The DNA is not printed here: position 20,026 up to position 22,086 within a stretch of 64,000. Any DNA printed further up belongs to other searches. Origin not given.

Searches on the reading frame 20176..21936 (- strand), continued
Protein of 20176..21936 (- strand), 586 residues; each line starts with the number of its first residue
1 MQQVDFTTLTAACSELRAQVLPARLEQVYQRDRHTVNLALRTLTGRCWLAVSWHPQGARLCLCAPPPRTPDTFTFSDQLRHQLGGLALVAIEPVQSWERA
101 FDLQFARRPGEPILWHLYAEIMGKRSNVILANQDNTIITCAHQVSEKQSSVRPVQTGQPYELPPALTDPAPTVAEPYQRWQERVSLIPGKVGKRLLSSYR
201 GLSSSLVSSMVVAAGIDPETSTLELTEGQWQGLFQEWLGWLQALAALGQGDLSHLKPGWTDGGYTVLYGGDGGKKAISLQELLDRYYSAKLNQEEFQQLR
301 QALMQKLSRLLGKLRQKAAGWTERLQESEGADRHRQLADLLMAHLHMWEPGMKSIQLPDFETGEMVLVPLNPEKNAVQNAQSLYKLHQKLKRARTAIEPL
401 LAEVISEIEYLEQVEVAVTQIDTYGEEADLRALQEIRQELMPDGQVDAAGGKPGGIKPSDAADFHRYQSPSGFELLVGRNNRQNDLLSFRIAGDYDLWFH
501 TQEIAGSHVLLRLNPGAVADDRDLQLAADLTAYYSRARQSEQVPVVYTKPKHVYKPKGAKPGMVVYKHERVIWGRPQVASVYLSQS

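Call 56: find_homologous_proteins(query=L072:4001-5803:+, max_evalue=1e-50)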
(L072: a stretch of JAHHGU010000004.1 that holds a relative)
Query L072:4001-5803:+ (601 aa): 3212 proteins with E <= 1e-50 among 8000 candidates; the best 120 are listed.
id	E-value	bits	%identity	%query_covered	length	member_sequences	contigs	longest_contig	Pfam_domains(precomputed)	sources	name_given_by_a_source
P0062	0.0e+0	1102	82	100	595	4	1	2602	PF18297.7,PF05670.19,PF05833.17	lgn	-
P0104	0.0e+0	1057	79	100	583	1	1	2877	PF18297.7,PF05670.19,PF05833.17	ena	-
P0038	0.0e+0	1052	79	100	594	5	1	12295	PF18297.7,PF05670.19,PF05833.17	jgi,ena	-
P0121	0.0e+0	1044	75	100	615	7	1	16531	PF18297.7,PF05670.19,PF05833.17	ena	-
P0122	0.0e+0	1038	75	99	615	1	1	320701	PF18297.7,PF05670.19,PF05833.17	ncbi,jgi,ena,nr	ncbi:MAG: DUF814 domain-containing protein [Cyanosarcina radialis HA8281-LM2]|jgi:predicted ribosome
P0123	0.0e+0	1037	77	100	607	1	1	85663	PF18297.7,PF05670.19,PF05833.17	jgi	jgi:predicted ribosome quality control (RQC) complex YloA/Tae2 family protein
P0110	0.0e+0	1037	76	100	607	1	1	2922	PF18297.7,PF05670.19,PF05833.17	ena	-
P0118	0.0e+0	1037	76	100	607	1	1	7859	PF18297.7,PF05670.19,PF05833.17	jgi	-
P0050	0.0e+0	1036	77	100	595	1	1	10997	PF18297.7,PF05670.19,PF05833.17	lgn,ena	-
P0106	0.0e+0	1035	77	100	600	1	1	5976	PF18297.7,PF05670.19,PF05833.17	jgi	-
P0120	0.0e+0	1033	76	100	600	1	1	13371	PF18297.7,PF05670.19,PF05833.17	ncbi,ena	ncbi:MAG TPA: NFACT RNA binding domain-containing protein [Leptolyngbyaceae cyanobacterium]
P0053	0.0e+0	1032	77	100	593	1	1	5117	PF18297.7,PF05670.19,PF05833.17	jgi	-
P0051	0.0e+0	1030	77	100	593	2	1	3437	PF18297.7,PF05670.19,PF05833.17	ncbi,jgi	jgi:predicted ribosome quality control (RQC) complex YloA/Tae2 family protein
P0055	0.0e+0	1030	77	100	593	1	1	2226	PF18297.7,PF05670.19,PF05833.17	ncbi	-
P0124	0.0e+0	1030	76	100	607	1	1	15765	PF18297.7,PF05670.19,PF05833.17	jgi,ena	-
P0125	0.0e+0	1029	75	100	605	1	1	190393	PF18297.7,PF05670.19,PF05833.17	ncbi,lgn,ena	-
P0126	0.0e+0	1029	75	100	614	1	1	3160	PF18297.7,PF05670.19,PF05833.17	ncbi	-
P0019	0.0e+0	1028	76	100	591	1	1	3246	PF18297.7,PF05670.19,PF05833.17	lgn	-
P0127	0.0e+0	1028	75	100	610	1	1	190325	PF18297.7,PF05670.19,PF05833.17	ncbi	ncbi:MAG TPA: NFACT RNA binding domain-containing protein [Oculatellaceae cyanobacterium]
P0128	0.0e+0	1028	75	100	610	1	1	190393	PF18297.7,PF05670.19,PF05833.17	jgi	jgi:predicted ribosome quality control (RQC) complex YloA/Tae2 family protein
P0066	0.0e+0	1027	77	100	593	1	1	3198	PF18297.7,PF05670.19,PF05833.17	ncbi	-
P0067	0.0e+0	1027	77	100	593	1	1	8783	PF18297.7,PF05670.19,PF05833.17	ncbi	-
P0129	0.0e+0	1026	74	100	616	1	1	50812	PF18297.7,PF05670.19,PF05833.17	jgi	-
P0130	0.0e+0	1025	74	100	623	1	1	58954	PF18297.7,PF05670.19,PF05833.17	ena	-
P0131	0.0e+0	1025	74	100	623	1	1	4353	PF18297.7,PF05670.19,PF05833.17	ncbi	-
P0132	0.0e+0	1024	74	100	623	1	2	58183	PF18297.7,PF05670.19,PF05833.17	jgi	-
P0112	0.0e+0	1023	74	100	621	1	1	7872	PF18297.7,PF05670.19,PF05833.17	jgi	-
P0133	0.0e+0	1022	74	100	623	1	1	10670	PF18297.7,PF05670.19,PF05833.17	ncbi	-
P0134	0.0e+0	1022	75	100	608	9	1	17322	PF18297.7,PF05670.19,PF05833.17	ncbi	-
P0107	0.0e+0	1021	76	100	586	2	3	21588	PF18297.7,PF05670.19,PF05833.17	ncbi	-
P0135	0.0e+0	1020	75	100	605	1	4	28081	PF18297.7,PF05670.19,PF05833.17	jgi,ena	-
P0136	0.0e+0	1020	75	100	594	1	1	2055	PF18297.7,PF05670.19,PF05833.17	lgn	-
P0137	0.0e+0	1019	74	100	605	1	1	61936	PF18297.7,PF05670.19,PF05833.17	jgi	jgi:predicted ribosome quality control (RQC) complex YloA/Tae2 family protein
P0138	0.0e+0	1019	75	98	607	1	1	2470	PF18297.7,PF05670.19,PF05833.17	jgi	-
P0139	0.0e+0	1018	75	98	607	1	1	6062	PF18297.7,PF05670.19,PF05833.17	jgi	-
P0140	0.0e+0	1018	75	99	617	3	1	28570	PF18297.7,PF05670.19,PF05833.17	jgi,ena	jgi:predicted ribosome quality control (RQC) complex YloA/Tae2 family protein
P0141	0.0e+0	1017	75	100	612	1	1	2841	PF18297.7,PF05670.19,PF05833.17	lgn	-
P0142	0.0e+0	1017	73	100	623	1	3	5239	PF18297.7,PF05670.19,PF05833.17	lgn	-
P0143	0.0e+0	1014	75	100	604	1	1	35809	PF18297.7,PF05670.19,PF05833.17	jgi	jgi:predicted ribosome quality control (RQC) complex YloA/Tae2 family protein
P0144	0.0e+0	1013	74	100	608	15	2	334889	PF18297.7,PF05670.19,PF05833.17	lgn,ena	-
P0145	0.0e+0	1013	74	100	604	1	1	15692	PF18297.7,PF05670.19,PF05833.17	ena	-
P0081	0.0e+0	1013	73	100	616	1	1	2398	PF18297.7,PF05670.19,PF05833.17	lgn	-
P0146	0.0e+0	1013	74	100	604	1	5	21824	PF18297.7,PF05670.19,PF05833.17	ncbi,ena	ncbi:MAG TPA: NFACT RNA binding domain-containing protein [Candidatus Sericytochromatia bacterium]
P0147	0.0e+0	1012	74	98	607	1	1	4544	PF18297.7,PF05670.19,PF05833.17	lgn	-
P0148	0.0e+0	1012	74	100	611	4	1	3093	PF18297.7,PF05670.19,PF05833.17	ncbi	-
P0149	0.0e+0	1011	74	100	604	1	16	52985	PF18297.7,PF05670.19,PF05833.17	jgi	jgi:predicted ribosome quality control (RQC) complex YloA/Tae2 family protein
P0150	0.0e+0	1011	74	100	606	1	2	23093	PF18297.7,PF05670.19,PF05833.17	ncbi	-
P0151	0.0e+0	1010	74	100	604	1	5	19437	PF18297.7,PF05670.19,PF05833.17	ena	-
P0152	0.0e+0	1010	74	100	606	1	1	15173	PF18297.7,PF05670.19,PF05833.17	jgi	jgi:predicted ribosome quality control (RQC) complex YloA/Tae2 family protein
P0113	1.7e-298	1009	74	100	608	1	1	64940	PF18297.7,PF05670.19,PF05833.17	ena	-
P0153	2.6e-298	1009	74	100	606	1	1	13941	PF18297.7,PF05670.19,PF05833.17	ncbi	-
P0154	2.9e-298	1008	73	100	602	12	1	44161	PF18297.7,PF05670.19,PF05833.17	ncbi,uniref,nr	ncbi:NFACT family protein [Trichocoleus sp. FACHB-832]|uniref:NFACT RNA binding domain-containing pr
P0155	3.5e-298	1008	73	100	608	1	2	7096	PF18297.7,PF05670.19,PF05833.17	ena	-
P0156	3.5e-298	1008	74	100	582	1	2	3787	PF18297.7,PF05670.19,PF05833.17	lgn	-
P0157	3.8e-298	1008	73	100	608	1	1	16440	PF18297.7,PF05670.19,PF05833.17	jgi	-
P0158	3.8e-298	1008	73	100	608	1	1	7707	PF18297.7,PF05670.19,PF05833.17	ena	-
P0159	4.1e-298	1008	74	100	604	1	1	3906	PF18297.7,PF05670.19,PF05833.17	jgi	-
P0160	6.9e-298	1007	74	100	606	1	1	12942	PF18297.7,PF05670.19,PF05833.17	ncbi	-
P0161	7.1e-298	1007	74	100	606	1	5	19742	PF18297.7,PF05670.19,PF05833.17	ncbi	-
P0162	7.5e-298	1007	73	100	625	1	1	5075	PF18297.7,PF05670.19,PF05833.17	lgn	-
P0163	7.7e-298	1007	73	100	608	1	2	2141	PF18297.7,PF05670.19,PF05833.17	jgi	-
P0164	8.6e-298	1007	74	100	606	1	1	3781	PF18297.7,PF05670.19,PF05833.17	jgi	-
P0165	1.5e-297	1006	74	100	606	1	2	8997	PF18297.7,PF05670.19,PF05833.17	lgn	-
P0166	1.5e-297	1006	74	100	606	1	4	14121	PF18297.7,PF05670.19,PF05833.17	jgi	jgi:predicted ribosome quality control (RQC) complex YloA/Tae2 family protein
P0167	1.7e-297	1006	74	100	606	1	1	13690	PF18297.7,PF05670.19,PF05833.17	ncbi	-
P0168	2.5e-297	1005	74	100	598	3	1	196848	PF18297.7,PF05670.19,PF05833.17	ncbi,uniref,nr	ncbi:NFACT family protein [Microcoleus sp. FACHB-SPT15]|uniref:Rqc2 family fibronectin-binding prote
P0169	2.9e-297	1005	75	100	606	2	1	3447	PF18297.7,PF05670.19,PF05833.17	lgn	-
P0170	4.1e-297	1005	73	100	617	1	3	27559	PF18297.7,PF05670.19,PF05833.17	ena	-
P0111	5.3e-297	1004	75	100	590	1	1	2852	PF18297.7,PF05670.19,PF05833.17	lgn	-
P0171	8.4e-297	1004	73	98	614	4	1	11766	PF18297.7,PF05670.19,PF05833.17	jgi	-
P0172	1.8e-296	1003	73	100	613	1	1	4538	PF18297.7,PF05670.19,PF05833.17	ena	-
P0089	2.0e-296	1002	75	100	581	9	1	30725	PF18297.7,PF05670.19,PF05833.17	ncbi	-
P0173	2.0e-296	1002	73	98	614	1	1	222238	PF18297.7,PF05670.19,PF05833.17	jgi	jgi:predicted ribosome quality control (RQC) complex YloA/Tae2 family protein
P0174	2.6e-296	1002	73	98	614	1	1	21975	PF18297.7,PF05670.19,PF05833.17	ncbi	-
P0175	5.2e-296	1001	74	100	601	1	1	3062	PF18297.7,PF05670.19,PF05833.17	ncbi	-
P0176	9.2e-296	1000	73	100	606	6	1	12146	PF18297.7,PF05670.19,PF05833.17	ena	-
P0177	1.1e-295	1000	74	100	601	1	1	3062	PF18297.7,PF05670.19,PF05833.17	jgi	jgi:predicted ribosome quality control (RQC) complex YloA/Tae2 family protein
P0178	1.2e-295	1000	74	100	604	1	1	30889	PF18297.7,PF05670.19,PF05833.17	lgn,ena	-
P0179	1.3e-295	1000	74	100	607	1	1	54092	PF18297.7,PF05670.19,PF05833.17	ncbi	ncbi:MAG: NFACT RNA binding domain-containing protein [Coleofasciculaceae cyanobacterium]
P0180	1.4e-295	1000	73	100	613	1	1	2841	PF18297.7,PF05670.19,PF05833.17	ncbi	-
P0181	2.1e-295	999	74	98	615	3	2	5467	PF18297.7,PF05670.19,PF05833.17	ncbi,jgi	jgi:predicted ribosome quality control (RQC) complex YloA/Tae2 family protein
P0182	2.1e-295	999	74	100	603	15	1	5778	PF18297.7,PF05670.19,PF05833.17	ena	-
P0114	2.4e-295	999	74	100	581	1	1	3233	PF18297.7,PF05670.19,PF05833.17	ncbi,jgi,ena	jgi:predicted ribosome quality control (RQC) complex YloA/Tae2 family protein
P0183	3.6e-295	998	73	100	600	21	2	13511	PF18297.7,PF05670.19,PF05833.17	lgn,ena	-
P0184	5.2e-295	998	73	98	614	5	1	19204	PF18297.7,PF05670.19,PF05833.17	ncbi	-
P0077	5.7e-295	998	74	100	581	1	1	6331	PF18297.7,PF05670.19,PF05833.17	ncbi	-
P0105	6.2e-295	997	74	100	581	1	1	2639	PF18297.7,PF05670.19,PF05833.17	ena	-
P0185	7.0e-295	997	72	100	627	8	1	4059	PF18297.7,PF05670.19,PF05833.17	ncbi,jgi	jgi:predicted ribosome quality control (RQC) complex YloA/Tae2 family protein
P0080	7.4e-295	997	75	100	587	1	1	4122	PF18297.7,PF05670.19,PF05833.17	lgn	-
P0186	1.0e-294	997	73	98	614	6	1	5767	PF18297.7,PF05670.19,PF05833.17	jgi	jgi:predicted ribosome quality control (RQC) complex YloA/Tae2 family protein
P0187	1.2e-294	996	73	98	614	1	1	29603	PF18297.7,PF05670.19,PF05833.17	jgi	jgi:predicted ribosome quality control (RQC) complex YloA/Tae2 family protein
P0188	1.3e-294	996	74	100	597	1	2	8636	PF18297.7,PF05670.19,PF05833.17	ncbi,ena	-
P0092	1.9e-294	996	74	100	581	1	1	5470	PF18297.7,PF05670.19,PF05833.17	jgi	-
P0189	2.5e-294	995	73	98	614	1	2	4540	PF18297.7,PF05670.19,PF05833.17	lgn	-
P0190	2.6e-294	995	74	100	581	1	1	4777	PF18297.7,PF05670.19,PF05833.17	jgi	jgi:predicted ribosome quality control (RQC) complex YloA/Tae2 family protein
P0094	3.1e-294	995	75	100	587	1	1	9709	PF18297.7,PF05670.19,PF05833.17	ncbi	ncbi:MAG: NFACT RNA binding domain-containing protein [Cyanobacteriota bacterium]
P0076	3.3e-294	995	74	100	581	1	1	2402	PF18297.7,PF05670.19,PF05833.17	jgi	jgi:predicted ribosome quality control (RQC) complex YloA/Tae2 family protein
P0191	3.4e-294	995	74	100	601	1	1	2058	PF18297.7,PF05670.19,PF05833.17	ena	-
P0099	3.6e-294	995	75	100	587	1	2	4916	PF18297.7,PF05670.19,PF05833.17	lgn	-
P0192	5.3e-294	994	72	100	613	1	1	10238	PF18297.7,PF05670.19,PF05833.17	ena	-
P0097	6.8e-294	994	74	100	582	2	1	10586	PF18297.7,PF05670.19,PF05833.17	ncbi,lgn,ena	-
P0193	8.9e-294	994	73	99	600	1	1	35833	PF18297.7,PF05670.19,PF05833.17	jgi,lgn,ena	jgi:predicted ribosome quality control (RQC) complex YloA/Tae2 family protein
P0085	9.4e-294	994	74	100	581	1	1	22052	PF18297.7,PF05670.19,PF05833.17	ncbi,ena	ncbi:MAG TPA: NFACT family protein [Coleofasciculaceae cyanobacterium]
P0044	9.7e-294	994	74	100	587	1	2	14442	PF18297.7,PF05670.19,PF05833.17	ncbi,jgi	jgi:predicted ribosome quality control (RQC) complex YloA/Tae2 family protein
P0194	1.1e-293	993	73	100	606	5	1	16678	PF18297.7,PF05670.19,PF05833.17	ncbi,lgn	ncbi:MAG TPA: NFACT RNA binding domain-containing protein [Chroococcales cyanobacterium]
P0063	1.7e-293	993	74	100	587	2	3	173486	PF18297.7,PF05670.19,PF05833.17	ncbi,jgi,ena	ncbi:MAG TPA: NFACT RNA binding domain-containing protein [Coleofasciculaceae cyanobacterium]|jgi:pr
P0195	2.1e-293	992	72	100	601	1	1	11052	PF18297.7,PF05670.19,PF05833.17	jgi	jgi:predicted ribosome quality control (RQC) complex YloA/Tae2 family protein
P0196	3.3e-293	992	73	100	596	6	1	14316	PF18297.7,PF05670.19,PF05833.17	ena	-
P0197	4.3e-293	991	73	100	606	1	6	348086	PF18297.7,PF05670.19,PF05833.17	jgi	jgi:predicted ribosome quality control (RQC) complex YloA/Tae2 family protein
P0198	9.1e-293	990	74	100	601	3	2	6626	PF18297.7,PF05670.19,PF05833.17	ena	-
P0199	1.6e-292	989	73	100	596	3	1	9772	PF18297.7,PF05670.19,PF05833.17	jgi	-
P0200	1.9e-292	989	73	100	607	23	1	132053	PF18297.7,PF05670.19,PF05833.17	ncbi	ncbi:NFACT RNA binding domain-containing protein [Trichocoleus sp. ST-U3]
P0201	3.3e-292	988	75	100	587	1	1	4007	PF18297.7,PF05670.19,PF05833.17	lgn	-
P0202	3.3e-292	988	73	100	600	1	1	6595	PF18297.7,PF05670.19,PF05833.17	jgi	jgi:predicted ribosome quality control (RQC) complex YloA/Tae2 family protein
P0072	4.3e-292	988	74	100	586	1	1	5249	PF18297.7,PF05670.19,PF05833.17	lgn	-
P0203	4.5e-292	988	72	100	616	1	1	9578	PF18297.7,PF05670.19,PF05833.17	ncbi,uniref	ncbi:Rqc2 family fibronectin-binding protein [Allocoleopsis sp.]|uniref:Rqc2 family fibronectin-bind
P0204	5.8e-292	988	72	100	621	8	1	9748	PF18297.7,PF05670.19,PF05833.17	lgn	-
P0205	6.3e-292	988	74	100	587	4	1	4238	PF18297.7,PF05670.19,PF05833.17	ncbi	-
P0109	7.5e-292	987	75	98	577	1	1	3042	PF18297.7,PF05670.19,PF05833.17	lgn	-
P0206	1.2e-291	987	75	100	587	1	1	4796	PF18297.7,PF05670.19,PF05833.17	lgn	-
